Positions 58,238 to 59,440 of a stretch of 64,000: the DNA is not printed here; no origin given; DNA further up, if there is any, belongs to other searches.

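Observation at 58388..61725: Cluster of three membrane proteins sharing a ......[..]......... zinc-ribbon, two of them tandem paralogs with an ATGA start/stop overlap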

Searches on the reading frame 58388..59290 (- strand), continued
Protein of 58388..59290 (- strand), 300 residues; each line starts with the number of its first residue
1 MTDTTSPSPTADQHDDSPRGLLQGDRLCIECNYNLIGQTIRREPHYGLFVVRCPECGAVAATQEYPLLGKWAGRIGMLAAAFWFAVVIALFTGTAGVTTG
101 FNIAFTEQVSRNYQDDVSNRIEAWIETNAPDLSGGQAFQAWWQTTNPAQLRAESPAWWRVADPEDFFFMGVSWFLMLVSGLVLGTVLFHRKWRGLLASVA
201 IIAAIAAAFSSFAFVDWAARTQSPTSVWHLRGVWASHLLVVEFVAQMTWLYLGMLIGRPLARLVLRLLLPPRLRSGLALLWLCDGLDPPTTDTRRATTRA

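Call 39: find_related_loci(query=A1, collection=genome_contigs, flank=5000)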
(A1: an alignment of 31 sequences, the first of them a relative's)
Query A1 (300 aa) in genome_contigs; peptide patterns used: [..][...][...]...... (x = any residue, [..] = any of these).
72 stretches matched a pattern; 60 encode a relative of the query (tblastn E <= 1e-3); 60 distinct loci.
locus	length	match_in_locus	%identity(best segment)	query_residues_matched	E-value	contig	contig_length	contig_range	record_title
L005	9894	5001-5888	37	8-299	4e-54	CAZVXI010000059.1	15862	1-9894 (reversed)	MAG TPA_asm: uncultured Isosphaeraceae bacterium isolate SRP141376_co3_461 genome assembly, contig: NODE_10100_length_15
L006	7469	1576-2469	35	22-300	6e-45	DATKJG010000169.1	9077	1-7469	MAG TPA_asm: Phycisphaerales bacterium isolate SMAG_U14624 k141_99884, whole genome shotgun sequence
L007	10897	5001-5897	36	4-291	2e-44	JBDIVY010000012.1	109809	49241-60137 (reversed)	MAG: Phycisphaerales bacterium isolate Bin_30 NODE_128_length_109809_cov_9.877637, whole genome shotgun sequence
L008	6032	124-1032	36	4-291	5e-44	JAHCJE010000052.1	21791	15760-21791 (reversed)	MAG: Phycisphaeraceae bacterium isolate TGS_PLA3 PLA3_52, whole genome shotgun sequence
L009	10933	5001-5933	34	1-289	2e-43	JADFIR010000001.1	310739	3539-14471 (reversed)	MAG: Planctomycetota bacterium isolate B3D1T2 B3D1T2_NODE1, whole genome shotgun sequence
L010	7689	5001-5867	36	13-295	1e-43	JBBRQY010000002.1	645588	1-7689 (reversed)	MAG: Phycisphaerales bacterium isolate metawrap_la1_85 W_la1_85_k141_840598L_645588_cov_24.1304, whole genome shotgun se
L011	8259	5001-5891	33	9-295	8e-44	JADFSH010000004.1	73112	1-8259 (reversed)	MAG: Planctomycetota bacterium isolate B90T1L10 B90T1L10_NODE207, whole genome shotgun sequence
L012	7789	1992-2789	39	22-289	1e-42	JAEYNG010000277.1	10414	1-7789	MAG: Planctomycetota bacterium isolate OH_CBB_102 k127_1615248, whole genome shotgun sequence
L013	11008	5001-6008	32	2-295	1e-41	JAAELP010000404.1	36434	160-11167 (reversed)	MAG: Planctomycetota bacterium isolate Bpl_8 BplG_CONTIG4924113, whole genome shotgun sequence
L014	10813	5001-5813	34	22-290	9e-42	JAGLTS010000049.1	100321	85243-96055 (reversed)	MAG: Phycisphaerales bacterium isolate RS_11_12 ZL20.bin.12.fa_49, whole genome shotgun sequence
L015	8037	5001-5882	33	5-289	9e-42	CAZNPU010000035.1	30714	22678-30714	MAG TPA_asm: uncultured Isosphaeraceae bacterium isolate SRP268622_co1_7 genome assembly, contig: NODE_2918_length_30714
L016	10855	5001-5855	36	20-289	2e-41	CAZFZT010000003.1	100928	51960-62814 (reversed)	MAG TPA_asm: uncultured Isosphaeraceae bacterium isolate SRP193661_co2_124 genome assembly, contig: NODE_172_length_1009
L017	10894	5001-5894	35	1-289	6e-41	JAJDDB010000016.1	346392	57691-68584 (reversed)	MAG: Phycisphaerales bacterium isolate OFTM33 OFTM33_15, whole genome shotgun sequence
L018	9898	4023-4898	34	1-290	4e-40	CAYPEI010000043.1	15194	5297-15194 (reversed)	MAG TPA_asm: uncultured Phycisphaeraceae bacterium isolate binchicken_co322_202 genome assembly, contig: NODE_5191_lengt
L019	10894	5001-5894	36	1-298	1e-38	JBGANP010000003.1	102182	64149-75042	MAG: Phycisphaerales bacterium isolate MAG_MBR_H10.33 MBRH10-33_opera_contig_884, whole genome shotgun sequence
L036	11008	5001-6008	30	21-291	5e-31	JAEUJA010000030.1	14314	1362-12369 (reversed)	MAG: Phycisphaerae bacterium isolate new MAG-57 k141_927341, whole genome shotgun sequence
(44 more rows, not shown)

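Call 44: search_protein_families(library=pfam, alignment_id=A1, max_evalue=10)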
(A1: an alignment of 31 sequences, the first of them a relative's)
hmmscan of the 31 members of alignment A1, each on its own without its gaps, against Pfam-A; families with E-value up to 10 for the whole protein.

A. member 1, P0001 (300 aa): 8 families
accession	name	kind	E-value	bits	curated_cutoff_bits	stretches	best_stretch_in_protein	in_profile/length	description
PF15110.11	TMEM141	-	0.087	13.8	27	1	167-228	26-85/91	TMEM141 protein family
PF13248.11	Zn_ribbon_3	-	0.13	12.2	27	1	51-62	3-14/26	zinc-ribbon domain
PF14356.11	DUF4403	-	0.16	11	28.3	1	100-160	132-193/425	Domain of unknown function (DUF4403)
PF12773.13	DZR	-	0.19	12.3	27.3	1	23-60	10-34/45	Double zinc ribbon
PF24463.1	DUF7577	-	0.2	11.7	28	1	50-59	2-11/27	Domain of unknown function (DUF7577)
PF08792.16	A2L_zn_ribbon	-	0.25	11.5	22.9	0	53-61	24-32/33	A2L zinc ribbon domain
PF12553.13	DUF3742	-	1.2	9.6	27.2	1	174-210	48-84/120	Protein of unknown function (DUF3742)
PF01757.29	Acyl_transf_3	-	6.6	6.1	31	1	139-282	101-224/326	Acyltransferase domain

B. families by the number of members that match (of 31 scanned): 53 families (the first 25 are shown)
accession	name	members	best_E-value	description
PF13248.11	Zn_ribbon_3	22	0.0003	zinc-ribbon domain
PF12773.13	DZR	21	0.01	Double zinc ribbon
PF13240.11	Zn_Ribbon_1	8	0.0039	zinc-ribbon domain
PF02591.20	Zn_ribbon_9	5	0.0065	C4-type zinc ribbon domain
PF08271.17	Zn_Ribbon_TF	5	0.2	TFIIB zinc-binding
PF09788.14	Tmemb_55A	3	0.034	Transmembrane protein 55A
PF24463.1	DUF7577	2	0.2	Domain of unknown function (DUF7577)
PF08792.16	A2L_zn_ribbon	2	0.25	A2L zinc ribbon domain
PF01006.25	HCV_NS4a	1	0.02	Hepatitis C virus non-structural protein NS4a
PF01004.24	Flavi_M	1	0.033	Flavivirus envelope glycoprotein M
PF02706.20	Wzz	1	0.043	Chain length determinant protein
PF15110.11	TMEM141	1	0.087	TMEM141 protein family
PF24874.1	Piezo_THU9_anchor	1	0.089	Piezo, THU9 and anchor domain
PF19108.5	DUF5795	1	0.091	Family of unknown function (DUF5795)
PF09849.14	DUF2076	1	0.11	Uncharacterized protein conserved in bacteria (DUF2076)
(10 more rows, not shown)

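Call 58: fold_search(model_id=the predicted structure, library=viral)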
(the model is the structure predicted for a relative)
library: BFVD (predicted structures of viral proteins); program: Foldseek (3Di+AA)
matches with E <= 10: 189; with E <= 0.001: 0
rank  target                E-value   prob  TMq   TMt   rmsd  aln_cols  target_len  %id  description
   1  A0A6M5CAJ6            3.4e-01  0.51  0.23  0.37  12.3       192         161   11  (no name in the UniProt tables at hand)
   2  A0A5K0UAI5            5.3e-01  0.23  0.22  0.14  13.0       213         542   12  Uncharacterized protein [Yasminevirus sp. GU-2018]
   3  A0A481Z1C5            5.3e-01  0.12  0.18  0.16  15.4       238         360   13  Uncharacterized protein [Mimivirus LCMiAC02]
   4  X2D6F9                6.2e-01  0.12  0.17  0.21  14.3       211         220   14  Nsp2TF protein (Fragment) [Kibale red colobus virus 2]
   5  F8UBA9                6.6e-01  0.12  0.17  0.20  17.6       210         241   12  (no name in the UniProt tables at hand)
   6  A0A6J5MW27            6.6e-01  0.09  0.18  0.14  39.4       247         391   12  Uncharacterized protein [uncultured Caudovirales phage]
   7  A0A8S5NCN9            9.0e-01  0.08  0.13  0.06  22.0       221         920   16  SH3 domain protein [Caudovirales sp. ctSxd6]
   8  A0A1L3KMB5            9.0e-01  0.06  0.14  0.04  22.5       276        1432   11  (no name in the UniProt tables at hand)
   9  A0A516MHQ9            1.0e+00  0.08  0.15  0.13  13.4       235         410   10  (no name in the UniProt tables at hand)
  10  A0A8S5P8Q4            1.2e+00  0.28  0.25  0.26  10.3       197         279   10  Minor capsid component [Myoviridae sp. ctEwD1]
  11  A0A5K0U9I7            1.2e+00  0.07  0.16  0.15  25.7       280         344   10  RING-type domain-containing protein [Yasminevirus sp. GU-2018]
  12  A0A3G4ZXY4            1.3e+00  0.16  0.22  0.16  10.8       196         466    9  Uncharacterized protein [Edafosvirus sp.]
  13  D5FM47                1.4e+00  0.13  0.17  0.15  23.2       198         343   11  ORF59 [black bullhead herpesvirus]
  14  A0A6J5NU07            1.4e+00  0.21  0.25  0.22  10.1       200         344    9  Uncharacterized protein [uncultured Caudovirales phage]
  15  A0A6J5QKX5            1.5e+00  0.12  0.21  0.21  11.8       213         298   14  Phage head morphogenesis domain containing protein [uncultured Caudovirales phage]
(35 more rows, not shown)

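Call 59: search_protein_families(library=pfam, proteins=[L007:5933-7258:-, L007:8269-9306:-, L007:9352-10272:-, L006:5187-7127:-, L013:6015-8036:-, L036:6078-8165:+, L016:9186-10853:-, L018:351-1727:+], max_evalue=0.00001)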
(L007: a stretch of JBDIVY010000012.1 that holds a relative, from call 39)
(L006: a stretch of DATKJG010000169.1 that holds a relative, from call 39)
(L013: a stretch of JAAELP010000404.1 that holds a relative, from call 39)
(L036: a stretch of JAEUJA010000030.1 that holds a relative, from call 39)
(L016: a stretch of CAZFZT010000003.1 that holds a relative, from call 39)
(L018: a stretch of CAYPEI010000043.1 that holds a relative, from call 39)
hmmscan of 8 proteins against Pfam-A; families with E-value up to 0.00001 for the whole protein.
L007:5933-7258:- (441 aa): 1 family
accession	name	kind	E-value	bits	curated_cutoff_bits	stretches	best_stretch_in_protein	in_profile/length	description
PF00892.27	EamA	-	1.7e-15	57.9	28.2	1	243-393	2-134/135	EamA-like transporter family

L007:8269-9306:- (345 aa): 1 family
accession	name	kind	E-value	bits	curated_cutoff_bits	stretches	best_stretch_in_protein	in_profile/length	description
PF00160.26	Pro_isomerase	-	2.7e-36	125.6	21.7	1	167-320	2-157/159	Cyclophilin type peptidyl-prolyl cis-trans isomerase/CLD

L007:9352-10272:- (306 aa): 1 family
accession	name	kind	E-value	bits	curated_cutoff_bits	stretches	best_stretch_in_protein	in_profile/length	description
PF07596.16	SBP_bac_10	-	9.7e-07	29.5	23.3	0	87-130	2-44/268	Protein of unknown function (DUF1559)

L006:5187-7127:- (646 aa): 0 families

L013:6015-8036:- (673 aa): 1 family
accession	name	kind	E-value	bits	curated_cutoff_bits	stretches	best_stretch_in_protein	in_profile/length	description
PF00723.27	Glyco_hydro_15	-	4.8e-30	105.3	22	1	274-642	8-425/427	Glycosyl hydrolases family 15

L036:6078-8165:+ (695 aa): 4 families
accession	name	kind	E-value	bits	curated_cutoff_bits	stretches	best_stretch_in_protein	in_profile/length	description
PF00009.33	GTP_EFTU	-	3.9e-54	183.5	26.5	1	31-244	2-187/188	Elongation factor Tu GTP binding domain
PF06421.17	LepA_C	-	4.5e-51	171.9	29.7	1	586-691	1-106/107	GTP-binding protein LepA C-terminus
PF00679.30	EFG_C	-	5.7e-20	71.6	27.9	1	497-581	2-85/89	Elongation factor G C-terminus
PF03144.31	GTP_EFTU_D2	-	5.7e-12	46.3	30.3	1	268-340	1-73/73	Elongation factor Tu domain 2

L016:9186-10853:- (555 aa): 3 families
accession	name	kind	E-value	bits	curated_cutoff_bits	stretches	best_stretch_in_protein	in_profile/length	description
PF13517.12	FG-GAP_3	-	9e-37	125.9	26.9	4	32-104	1-61/61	FG-GAP-like repeat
PF07593.17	UnbV_ASPIC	-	1.8e-16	60.2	23.4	1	429-494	2-67/68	ASPIC and UnbV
PF01839.29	FG-GAP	-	1.1e-11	44.8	22.1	0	206-236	1-27/37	FG-GAP repeat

L018:351-1727:+ (458 aa): 3 families
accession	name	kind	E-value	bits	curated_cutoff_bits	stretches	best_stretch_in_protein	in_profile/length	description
PF01071.24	GARS_A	-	3.1e-74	249.5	27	1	131-323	1-194/194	Phosphoribosylglycinamide synthetase, ATP-grasp (A) domain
PF02843.22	GARS_C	-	4.2e-31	107.6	34.8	1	358-450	1-92/92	Phosphoribosylglycinamide synthetase, C domain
PF02844.21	GARS_N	-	3.7e-30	105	29.5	1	29-130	2-100/100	Phosphoribosylglycinamide synthetase, N domain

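Call 65: list_cluster_members(proteins=[P0042, P0043, P0044, P0045, P0046, P0047, P0052, P0060, P0123, P0180])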
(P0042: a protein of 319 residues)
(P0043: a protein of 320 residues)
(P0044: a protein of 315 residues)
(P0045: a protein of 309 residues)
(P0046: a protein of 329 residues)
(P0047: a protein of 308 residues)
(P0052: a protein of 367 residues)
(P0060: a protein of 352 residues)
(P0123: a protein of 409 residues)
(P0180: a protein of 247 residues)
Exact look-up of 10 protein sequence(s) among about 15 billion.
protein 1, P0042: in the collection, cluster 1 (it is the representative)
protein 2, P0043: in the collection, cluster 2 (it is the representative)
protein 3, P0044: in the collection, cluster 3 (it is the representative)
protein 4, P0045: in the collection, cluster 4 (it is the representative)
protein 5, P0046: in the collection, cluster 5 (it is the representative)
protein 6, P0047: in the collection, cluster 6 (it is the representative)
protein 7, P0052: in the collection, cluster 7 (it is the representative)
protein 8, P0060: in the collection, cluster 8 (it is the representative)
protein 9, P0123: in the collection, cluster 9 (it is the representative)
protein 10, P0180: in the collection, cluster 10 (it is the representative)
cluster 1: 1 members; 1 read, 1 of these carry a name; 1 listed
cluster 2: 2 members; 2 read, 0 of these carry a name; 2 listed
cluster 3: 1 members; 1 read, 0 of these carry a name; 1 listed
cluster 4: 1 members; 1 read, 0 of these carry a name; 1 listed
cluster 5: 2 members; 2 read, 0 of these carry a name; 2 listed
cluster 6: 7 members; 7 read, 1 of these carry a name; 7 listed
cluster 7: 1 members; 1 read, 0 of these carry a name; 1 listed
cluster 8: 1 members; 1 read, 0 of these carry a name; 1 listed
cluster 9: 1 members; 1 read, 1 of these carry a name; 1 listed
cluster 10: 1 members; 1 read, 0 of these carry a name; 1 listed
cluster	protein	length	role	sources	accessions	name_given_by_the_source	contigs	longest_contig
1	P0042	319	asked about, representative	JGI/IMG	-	hypothetical protein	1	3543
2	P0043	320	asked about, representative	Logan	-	-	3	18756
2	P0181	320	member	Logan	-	-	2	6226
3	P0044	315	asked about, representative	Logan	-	-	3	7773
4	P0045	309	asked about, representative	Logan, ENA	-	-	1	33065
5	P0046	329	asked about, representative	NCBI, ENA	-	-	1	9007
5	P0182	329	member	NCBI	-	-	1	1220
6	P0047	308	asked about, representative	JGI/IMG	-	-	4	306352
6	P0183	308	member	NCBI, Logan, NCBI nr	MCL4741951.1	MAG: hypothetical protein KJZ54_07065 [Phycisphaerales bacterium] | hypothetical protein [Phycisphaerales bacterium]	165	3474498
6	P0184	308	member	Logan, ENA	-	-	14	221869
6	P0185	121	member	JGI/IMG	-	-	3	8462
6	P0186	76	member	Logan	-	-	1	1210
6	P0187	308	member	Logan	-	-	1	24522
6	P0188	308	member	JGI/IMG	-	-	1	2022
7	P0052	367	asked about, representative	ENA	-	-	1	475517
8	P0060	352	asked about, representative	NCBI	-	-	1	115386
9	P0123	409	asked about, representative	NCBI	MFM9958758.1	MAG: hypothetical protein ACKVZJ_11840 [Phycisphaerales bacterium]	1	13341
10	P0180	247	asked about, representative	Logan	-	-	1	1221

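Call 67: search_protein_families(library=padloc, proteins=[window:58388-59290:-], max_evalue=0.1)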
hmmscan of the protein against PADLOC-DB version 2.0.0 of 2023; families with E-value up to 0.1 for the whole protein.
window:58388-59290:- (300 aa): 0 families

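Call 84: find_encoding_contigs(protein=P0001, flank=1000, max_places=2)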
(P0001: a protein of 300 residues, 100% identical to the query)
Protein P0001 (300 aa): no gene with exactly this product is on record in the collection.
